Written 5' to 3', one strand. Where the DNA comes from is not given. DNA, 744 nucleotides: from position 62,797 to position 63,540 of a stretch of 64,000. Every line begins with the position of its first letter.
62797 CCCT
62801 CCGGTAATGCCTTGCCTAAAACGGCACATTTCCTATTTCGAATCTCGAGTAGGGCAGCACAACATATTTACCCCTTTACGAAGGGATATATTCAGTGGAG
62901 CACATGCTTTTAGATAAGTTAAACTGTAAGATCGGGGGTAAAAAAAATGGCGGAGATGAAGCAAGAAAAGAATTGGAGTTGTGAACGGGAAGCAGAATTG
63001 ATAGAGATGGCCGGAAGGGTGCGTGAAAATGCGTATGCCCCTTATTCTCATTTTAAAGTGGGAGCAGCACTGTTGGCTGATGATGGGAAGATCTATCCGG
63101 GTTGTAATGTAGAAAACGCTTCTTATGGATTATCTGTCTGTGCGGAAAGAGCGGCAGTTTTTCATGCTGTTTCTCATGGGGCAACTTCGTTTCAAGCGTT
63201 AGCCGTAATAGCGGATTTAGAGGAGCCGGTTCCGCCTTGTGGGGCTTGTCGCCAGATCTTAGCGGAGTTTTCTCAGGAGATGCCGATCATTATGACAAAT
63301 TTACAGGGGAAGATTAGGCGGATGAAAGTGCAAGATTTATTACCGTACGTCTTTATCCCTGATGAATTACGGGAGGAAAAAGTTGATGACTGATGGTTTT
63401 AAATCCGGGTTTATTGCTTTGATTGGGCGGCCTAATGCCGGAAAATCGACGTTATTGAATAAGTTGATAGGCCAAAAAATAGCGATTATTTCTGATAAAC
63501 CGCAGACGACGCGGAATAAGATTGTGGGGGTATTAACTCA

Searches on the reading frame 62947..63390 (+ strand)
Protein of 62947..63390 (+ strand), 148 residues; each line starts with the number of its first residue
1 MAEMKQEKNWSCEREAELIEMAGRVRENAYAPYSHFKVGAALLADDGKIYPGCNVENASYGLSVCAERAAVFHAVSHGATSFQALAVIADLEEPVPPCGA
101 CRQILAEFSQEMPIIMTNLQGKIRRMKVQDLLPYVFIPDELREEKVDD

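Call 46: list_cluster_members(proteins=[window:62947-63390:+, window:53384-53902:+, window:56237-57454:+, window:55288-55581:+])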
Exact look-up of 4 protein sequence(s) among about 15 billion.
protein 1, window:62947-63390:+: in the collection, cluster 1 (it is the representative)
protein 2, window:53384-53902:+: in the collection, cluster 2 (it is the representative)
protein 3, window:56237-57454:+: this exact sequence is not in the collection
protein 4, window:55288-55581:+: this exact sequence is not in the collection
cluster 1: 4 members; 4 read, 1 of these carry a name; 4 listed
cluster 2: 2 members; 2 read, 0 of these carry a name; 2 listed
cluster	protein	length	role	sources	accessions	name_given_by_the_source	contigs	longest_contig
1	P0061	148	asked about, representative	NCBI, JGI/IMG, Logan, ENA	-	-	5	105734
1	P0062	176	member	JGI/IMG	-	cytidine deaminase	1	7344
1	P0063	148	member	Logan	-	-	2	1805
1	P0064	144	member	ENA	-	-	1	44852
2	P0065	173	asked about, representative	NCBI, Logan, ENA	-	-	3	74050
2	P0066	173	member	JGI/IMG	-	-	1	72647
